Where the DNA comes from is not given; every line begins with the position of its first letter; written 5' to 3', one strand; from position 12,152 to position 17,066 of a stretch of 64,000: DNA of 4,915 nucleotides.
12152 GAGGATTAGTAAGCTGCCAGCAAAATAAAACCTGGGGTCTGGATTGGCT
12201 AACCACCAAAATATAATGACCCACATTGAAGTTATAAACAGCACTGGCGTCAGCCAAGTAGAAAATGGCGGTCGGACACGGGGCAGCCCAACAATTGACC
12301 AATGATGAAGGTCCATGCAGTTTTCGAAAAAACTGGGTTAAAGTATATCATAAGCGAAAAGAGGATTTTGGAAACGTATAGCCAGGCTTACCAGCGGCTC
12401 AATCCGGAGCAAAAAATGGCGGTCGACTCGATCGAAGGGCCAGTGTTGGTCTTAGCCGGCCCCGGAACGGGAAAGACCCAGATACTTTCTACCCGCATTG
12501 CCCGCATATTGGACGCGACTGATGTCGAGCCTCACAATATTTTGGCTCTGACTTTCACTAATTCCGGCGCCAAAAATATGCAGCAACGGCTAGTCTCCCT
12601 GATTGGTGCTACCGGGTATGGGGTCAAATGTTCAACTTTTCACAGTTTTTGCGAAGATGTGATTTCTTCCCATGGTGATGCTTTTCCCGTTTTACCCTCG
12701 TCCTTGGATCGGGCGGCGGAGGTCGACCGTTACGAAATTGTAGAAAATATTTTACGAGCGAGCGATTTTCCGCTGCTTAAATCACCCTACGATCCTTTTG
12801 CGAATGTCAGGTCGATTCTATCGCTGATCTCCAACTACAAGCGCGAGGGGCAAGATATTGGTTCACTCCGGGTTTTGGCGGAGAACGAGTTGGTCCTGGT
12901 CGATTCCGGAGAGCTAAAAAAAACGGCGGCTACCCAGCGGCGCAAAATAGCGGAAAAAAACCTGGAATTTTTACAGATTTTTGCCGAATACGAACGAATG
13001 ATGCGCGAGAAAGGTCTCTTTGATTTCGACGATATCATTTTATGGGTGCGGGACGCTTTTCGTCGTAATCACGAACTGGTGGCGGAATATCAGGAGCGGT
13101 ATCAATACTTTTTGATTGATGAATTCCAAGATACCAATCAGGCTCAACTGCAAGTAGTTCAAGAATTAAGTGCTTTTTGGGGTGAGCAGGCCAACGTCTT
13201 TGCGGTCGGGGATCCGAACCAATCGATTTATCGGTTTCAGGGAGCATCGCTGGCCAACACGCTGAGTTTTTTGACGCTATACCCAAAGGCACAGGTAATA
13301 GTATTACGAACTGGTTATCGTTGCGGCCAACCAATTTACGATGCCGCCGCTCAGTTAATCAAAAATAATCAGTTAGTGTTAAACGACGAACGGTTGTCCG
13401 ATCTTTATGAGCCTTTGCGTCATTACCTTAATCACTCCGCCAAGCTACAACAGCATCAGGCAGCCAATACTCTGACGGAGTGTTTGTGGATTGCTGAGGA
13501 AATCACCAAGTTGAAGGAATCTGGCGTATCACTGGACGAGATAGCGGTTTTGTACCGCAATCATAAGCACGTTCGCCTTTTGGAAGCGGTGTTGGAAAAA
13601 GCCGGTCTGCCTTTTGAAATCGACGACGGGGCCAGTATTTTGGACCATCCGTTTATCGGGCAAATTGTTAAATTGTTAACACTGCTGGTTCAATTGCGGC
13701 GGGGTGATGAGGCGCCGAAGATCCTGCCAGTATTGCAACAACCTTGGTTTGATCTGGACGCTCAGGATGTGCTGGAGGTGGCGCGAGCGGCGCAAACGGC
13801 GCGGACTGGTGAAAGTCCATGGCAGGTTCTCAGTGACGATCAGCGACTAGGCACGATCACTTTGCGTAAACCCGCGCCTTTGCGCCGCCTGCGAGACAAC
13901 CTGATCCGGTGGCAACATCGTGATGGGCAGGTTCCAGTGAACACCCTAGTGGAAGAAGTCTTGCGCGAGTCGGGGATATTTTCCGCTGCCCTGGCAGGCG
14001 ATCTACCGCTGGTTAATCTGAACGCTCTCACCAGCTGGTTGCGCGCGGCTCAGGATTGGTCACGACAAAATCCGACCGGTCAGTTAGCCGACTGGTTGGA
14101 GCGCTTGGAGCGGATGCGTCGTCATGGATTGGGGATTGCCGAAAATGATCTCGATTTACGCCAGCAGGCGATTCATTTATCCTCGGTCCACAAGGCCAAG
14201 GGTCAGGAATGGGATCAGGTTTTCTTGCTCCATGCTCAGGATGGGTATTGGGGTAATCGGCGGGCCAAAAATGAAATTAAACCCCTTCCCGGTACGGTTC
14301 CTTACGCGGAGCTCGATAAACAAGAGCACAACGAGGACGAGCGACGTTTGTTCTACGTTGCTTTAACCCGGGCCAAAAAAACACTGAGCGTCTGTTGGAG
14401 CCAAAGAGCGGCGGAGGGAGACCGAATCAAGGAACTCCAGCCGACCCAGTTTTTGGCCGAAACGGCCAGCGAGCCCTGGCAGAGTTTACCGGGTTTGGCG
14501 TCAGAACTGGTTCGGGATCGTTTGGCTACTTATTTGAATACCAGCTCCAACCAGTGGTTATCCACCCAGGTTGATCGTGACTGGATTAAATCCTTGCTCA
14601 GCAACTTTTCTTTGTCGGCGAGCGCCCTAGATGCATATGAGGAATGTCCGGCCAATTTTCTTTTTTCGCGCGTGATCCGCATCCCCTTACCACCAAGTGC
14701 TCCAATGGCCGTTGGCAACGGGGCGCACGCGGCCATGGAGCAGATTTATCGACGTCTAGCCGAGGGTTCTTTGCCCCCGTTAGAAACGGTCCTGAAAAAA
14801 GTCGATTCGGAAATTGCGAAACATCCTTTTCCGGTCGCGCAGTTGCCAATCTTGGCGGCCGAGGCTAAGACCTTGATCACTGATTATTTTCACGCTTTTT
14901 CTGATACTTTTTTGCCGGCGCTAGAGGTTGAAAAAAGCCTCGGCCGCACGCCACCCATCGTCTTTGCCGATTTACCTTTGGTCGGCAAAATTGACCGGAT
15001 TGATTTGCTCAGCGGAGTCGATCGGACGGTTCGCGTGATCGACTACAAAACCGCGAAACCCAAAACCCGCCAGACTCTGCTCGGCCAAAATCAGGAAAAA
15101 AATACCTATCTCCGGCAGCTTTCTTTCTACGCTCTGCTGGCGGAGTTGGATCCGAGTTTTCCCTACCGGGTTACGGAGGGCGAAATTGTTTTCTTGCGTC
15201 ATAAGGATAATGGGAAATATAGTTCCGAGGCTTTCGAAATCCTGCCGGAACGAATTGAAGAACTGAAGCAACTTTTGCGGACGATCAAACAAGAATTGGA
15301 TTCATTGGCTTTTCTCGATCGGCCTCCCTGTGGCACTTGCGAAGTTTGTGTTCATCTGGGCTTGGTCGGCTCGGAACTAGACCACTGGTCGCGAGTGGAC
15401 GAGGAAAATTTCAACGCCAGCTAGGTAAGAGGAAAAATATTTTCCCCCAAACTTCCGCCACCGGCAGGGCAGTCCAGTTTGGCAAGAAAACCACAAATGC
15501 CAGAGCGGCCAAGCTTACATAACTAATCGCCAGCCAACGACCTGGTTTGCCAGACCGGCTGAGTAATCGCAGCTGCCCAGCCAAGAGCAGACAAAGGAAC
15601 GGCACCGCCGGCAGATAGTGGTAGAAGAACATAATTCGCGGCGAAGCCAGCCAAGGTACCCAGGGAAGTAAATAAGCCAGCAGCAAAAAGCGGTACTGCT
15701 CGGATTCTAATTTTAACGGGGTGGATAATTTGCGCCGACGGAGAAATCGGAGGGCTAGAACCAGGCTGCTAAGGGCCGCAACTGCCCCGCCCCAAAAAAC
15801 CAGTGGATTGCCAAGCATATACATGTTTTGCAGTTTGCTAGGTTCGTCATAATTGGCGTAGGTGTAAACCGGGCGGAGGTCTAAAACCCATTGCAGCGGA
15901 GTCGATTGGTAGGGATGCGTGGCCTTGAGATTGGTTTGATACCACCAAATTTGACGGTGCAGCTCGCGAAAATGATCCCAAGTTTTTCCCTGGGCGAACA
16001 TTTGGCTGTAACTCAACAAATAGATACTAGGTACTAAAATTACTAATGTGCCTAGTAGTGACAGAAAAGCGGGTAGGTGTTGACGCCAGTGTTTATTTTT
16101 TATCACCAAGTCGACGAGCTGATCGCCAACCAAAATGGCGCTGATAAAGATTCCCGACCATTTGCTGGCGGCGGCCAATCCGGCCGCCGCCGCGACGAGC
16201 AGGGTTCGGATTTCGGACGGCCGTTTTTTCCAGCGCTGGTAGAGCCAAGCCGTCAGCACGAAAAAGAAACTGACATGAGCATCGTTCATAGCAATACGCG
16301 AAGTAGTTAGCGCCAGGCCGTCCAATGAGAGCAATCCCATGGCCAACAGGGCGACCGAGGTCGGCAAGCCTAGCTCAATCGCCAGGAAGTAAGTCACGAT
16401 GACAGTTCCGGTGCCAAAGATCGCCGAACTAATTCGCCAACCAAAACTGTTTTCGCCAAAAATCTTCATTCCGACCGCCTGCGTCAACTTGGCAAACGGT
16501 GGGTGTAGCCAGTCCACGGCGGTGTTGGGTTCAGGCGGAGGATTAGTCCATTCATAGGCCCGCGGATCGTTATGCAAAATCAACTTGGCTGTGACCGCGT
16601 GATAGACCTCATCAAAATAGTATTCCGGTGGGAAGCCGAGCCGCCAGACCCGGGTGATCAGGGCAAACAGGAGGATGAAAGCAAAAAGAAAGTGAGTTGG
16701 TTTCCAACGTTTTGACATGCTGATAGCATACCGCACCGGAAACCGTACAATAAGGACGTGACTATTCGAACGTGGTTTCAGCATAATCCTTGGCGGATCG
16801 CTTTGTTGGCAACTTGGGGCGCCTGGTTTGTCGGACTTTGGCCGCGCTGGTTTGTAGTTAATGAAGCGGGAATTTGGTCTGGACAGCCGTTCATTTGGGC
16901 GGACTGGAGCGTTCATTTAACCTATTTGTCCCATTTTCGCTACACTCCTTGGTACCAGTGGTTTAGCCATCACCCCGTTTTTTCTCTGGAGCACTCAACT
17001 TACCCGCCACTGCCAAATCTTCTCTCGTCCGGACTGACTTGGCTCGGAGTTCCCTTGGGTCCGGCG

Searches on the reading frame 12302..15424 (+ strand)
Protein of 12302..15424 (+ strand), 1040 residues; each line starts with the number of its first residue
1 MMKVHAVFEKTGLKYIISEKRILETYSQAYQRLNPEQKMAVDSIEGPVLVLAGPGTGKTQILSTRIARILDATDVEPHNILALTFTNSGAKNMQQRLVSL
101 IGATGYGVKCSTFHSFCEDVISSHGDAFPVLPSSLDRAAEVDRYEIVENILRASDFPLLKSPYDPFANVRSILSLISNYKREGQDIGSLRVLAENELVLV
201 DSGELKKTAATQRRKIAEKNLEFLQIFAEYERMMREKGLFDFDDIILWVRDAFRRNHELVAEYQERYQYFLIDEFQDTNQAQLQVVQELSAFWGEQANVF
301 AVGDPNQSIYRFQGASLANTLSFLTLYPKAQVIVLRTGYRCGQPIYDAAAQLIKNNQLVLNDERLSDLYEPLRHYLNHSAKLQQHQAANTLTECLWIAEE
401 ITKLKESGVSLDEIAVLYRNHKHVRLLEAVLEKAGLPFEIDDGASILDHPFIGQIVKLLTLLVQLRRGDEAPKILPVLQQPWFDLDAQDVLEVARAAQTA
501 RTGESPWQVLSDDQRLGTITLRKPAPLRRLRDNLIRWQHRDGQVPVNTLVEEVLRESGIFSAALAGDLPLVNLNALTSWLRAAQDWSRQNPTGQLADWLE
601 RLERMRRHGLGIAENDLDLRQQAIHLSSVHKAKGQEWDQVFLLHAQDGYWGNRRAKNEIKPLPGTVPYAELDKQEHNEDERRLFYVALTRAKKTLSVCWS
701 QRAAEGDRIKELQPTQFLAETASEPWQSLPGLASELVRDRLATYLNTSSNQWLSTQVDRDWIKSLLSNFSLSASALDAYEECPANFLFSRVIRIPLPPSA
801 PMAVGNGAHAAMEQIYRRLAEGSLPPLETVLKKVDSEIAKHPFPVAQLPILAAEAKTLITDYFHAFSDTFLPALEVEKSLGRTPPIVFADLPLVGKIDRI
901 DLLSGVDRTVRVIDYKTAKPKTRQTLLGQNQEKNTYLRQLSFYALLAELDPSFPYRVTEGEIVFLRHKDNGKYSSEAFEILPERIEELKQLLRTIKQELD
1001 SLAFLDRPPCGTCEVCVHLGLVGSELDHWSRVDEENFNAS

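Call 9: search_protein_families(library=pfam, proteins=[window:12302-15424:+], max_evalue=0.001)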
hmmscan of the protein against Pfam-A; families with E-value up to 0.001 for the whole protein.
window:12302-15424:+ (1040 aa): 8 families
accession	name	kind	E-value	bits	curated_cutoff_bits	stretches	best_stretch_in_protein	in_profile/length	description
PF00580.27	UvrD-helicase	-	7.6e-64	216.4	23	1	33-324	1-267/271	UvrD/REP helicase N-terminal domain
PF13361.12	UvrD_C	-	4.8e-33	115.5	25.6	2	571-701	239-349/350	UvrD-like helicase C-terminal domain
PF12705.13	PDDEXK_1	-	1.9e-27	97.2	22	1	770-1015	1-242/247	PD-(D/E)XK nuclease superfamily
PF13245.12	AAA_19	-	1.3e-19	71.2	25.1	1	37-312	1-133/134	AAA domain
PF13538.12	UvrD_C_2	-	3.9e-11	43.1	27.4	1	672-697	26-51/52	UvrD-like helicase C-terminal domain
PF01443.25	Viral_helicase1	-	1.5e-07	31.9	21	0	263-387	50-177/228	Viral superfamily 1 RNA helicase core domain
PF13604.12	AAA_30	-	4.6e-07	30.2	27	0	33-117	2-77/191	AAA domain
PF13087.12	AAA_12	-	0.00088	19.3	27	0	620-697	135-190/195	AAA domain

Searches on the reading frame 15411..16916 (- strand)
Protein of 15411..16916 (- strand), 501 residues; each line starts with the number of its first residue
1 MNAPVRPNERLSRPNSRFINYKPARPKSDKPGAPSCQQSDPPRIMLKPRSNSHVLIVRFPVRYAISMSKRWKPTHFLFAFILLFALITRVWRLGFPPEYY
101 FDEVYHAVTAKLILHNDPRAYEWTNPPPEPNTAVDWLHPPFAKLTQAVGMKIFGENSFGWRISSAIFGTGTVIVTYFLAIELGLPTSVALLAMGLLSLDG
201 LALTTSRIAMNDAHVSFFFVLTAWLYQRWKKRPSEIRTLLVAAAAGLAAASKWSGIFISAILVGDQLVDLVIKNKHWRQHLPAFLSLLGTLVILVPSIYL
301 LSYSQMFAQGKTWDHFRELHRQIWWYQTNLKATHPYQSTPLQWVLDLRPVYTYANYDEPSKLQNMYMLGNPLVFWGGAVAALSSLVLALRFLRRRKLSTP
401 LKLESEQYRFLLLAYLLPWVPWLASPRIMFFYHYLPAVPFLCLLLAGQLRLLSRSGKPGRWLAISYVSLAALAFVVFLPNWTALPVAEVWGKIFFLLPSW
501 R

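Call 46: search_protein_families(library=pfam, proteins=[window:15411-16916:-], max_evalue=0.0001)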
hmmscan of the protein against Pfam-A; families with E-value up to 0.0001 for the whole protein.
window:15411-16916:- (501 aa): 3 families
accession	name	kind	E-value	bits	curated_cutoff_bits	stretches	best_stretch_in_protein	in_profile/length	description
PF16192.10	PMT_4TMC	-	4.2e-26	92.1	32.4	1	313-480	2-182/202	C-terminal four TMM region of protein-O-mannosyltransferase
PF02366.24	PMT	-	6.2e-21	75.5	22.7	1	80-297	2-230/245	Dolichyl-phosphate-mannose-protein mannosyltransferase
PF13231.12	PMT_2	-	7.1e-13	49.5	26.1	1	138-298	2-158/160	Dolichyl-phosphate-mannose-protein mannosyltransferase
